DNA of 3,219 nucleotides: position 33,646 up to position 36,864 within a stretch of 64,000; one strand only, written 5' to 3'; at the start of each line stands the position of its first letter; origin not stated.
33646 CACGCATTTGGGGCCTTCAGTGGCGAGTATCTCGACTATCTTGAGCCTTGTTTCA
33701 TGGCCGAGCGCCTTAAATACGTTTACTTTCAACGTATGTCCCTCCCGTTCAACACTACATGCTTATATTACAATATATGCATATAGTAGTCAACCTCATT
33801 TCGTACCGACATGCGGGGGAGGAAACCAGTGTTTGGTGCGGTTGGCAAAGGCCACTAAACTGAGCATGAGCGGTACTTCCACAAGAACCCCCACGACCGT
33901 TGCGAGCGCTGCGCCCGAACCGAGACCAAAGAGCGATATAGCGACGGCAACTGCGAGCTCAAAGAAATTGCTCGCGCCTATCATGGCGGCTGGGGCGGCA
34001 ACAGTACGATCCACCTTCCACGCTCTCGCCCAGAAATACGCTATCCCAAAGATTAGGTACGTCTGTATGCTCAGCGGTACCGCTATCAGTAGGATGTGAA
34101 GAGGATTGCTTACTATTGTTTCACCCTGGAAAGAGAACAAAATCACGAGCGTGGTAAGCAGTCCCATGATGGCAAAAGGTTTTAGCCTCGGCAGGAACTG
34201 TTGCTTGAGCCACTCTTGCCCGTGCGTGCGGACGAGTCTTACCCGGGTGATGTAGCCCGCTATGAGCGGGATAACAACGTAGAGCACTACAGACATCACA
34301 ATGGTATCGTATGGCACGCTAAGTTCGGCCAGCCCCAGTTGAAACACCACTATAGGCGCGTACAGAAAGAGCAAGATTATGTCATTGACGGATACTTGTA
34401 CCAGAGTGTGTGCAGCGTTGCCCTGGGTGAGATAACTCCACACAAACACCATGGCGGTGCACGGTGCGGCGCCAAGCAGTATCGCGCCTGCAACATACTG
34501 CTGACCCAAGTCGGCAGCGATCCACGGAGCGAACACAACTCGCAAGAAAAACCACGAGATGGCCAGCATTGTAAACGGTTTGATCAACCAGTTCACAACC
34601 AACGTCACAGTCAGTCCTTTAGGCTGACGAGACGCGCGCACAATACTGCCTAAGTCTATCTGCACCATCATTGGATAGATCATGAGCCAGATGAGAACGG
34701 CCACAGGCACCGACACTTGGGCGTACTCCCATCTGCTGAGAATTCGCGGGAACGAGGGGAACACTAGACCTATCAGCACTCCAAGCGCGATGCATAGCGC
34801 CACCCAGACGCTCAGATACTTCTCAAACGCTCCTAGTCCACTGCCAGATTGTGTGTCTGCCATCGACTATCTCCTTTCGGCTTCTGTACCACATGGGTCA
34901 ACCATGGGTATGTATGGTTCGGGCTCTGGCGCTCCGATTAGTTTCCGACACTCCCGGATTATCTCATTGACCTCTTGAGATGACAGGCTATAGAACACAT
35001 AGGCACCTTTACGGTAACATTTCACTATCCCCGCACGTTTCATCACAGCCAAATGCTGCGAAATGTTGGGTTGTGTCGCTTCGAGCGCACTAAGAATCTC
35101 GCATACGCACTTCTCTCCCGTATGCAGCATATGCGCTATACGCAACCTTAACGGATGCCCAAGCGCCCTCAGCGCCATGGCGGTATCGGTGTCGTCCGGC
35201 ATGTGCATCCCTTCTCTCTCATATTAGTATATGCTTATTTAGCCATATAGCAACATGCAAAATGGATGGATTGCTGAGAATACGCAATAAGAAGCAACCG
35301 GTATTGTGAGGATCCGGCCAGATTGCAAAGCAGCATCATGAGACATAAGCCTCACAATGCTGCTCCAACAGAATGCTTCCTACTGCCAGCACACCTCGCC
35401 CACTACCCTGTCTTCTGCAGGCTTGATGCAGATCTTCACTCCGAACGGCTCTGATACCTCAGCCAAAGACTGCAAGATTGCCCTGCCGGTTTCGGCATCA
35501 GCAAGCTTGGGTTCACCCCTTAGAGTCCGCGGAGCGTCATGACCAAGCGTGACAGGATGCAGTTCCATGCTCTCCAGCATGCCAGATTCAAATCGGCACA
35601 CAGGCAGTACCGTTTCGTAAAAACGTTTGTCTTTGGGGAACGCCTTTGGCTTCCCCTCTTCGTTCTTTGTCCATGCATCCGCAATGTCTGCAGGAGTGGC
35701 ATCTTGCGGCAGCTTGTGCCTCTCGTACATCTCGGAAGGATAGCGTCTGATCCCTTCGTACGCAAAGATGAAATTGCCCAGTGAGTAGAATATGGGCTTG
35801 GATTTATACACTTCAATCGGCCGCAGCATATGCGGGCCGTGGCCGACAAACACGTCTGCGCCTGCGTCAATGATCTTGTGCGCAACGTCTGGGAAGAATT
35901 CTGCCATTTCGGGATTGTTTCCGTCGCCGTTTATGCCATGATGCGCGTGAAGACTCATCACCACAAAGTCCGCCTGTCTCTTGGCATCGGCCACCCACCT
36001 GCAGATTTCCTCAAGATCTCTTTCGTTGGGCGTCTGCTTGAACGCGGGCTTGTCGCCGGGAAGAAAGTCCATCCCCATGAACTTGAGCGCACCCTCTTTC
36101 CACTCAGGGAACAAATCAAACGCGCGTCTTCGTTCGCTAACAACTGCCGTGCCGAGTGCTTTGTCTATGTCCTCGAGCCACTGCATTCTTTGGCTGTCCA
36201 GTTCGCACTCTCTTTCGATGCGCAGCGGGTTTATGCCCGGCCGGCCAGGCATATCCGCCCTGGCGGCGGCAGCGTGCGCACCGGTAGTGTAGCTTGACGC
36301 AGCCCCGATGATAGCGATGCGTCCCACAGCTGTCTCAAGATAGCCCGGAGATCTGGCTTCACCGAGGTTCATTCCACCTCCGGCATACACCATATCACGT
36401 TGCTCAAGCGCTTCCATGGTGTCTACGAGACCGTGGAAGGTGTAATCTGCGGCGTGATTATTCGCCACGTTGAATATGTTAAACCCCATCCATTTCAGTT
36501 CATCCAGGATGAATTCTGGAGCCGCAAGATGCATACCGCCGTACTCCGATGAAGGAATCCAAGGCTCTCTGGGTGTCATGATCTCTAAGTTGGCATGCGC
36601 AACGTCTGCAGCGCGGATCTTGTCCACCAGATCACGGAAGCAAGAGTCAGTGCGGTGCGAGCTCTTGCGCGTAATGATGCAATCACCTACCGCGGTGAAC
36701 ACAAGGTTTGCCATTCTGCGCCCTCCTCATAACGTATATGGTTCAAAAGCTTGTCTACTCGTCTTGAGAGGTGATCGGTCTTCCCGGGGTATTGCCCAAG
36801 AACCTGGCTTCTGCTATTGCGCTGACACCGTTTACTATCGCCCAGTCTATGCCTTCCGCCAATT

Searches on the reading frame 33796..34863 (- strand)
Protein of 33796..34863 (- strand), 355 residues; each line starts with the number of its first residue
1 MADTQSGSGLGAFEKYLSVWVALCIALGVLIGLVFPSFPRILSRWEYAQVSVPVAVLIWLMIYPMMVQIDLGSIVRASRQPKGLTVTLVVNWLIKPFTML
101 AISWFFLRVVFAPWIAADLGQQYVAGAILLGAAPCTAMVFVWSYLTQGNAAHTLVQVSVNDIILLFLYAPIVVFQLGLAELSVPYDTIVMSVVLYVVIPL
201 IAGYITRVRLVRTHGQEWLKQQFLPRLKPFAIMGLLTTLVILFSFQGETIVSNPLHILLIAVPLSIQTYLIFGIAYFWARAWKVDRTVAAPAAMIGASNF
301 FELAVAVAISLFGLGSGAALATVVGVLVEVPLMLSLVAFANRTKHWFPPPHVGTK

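Call 3: search_protein_families(library=pfam, proteins=[window:33796-34863:-], max_evalue=0.01)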
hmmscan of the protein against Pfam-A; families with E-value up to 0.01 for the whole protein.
window:33796-34863:- (355 aa): 2 families
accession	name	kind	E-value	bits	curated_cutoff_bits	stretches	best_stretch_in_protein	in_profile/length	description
PF01758.21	SBF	-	2.4e-40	138.7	24.3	1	56-252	2-190/191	Sodium Bile acid symporter family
PF13593.11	SBF_like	-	6.5e-10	39.2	25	1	20-327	2-295/313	SBF-like CPA transporter family (DUF4137)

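Call 6: search_protein_families(library=ncbifam, proteins=[window:33796-34863:-], max_evalue=0.01)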
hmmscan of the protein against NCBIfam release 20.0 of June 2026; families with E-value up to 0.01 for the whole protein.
window:33796-34863:- (355 aa): 1 family
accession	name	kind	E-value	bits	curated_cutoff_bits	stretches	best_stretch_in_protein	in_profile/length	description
TIGR00832.1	acr3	equivalog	3e-118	394.9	282.8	1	10-340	1-327/327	ACR3 family arsenite efflux transporter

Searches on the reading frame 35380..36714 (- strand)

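Call 3: search_protein_families(library=pfam, proteins=[window:35380-36714:-], max_evalue=0.01)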
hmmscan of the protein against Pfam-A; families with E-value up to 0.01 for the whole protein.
window:35380-36714:- (444 aa): 1 family
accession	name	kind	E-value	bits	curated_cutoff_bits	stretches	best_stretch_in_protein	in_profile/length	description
PF09587.15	PGA_cap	-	7e-51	173.6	27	1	7-319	3-255/255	Bacterial capsule synthesis protein PGA_cap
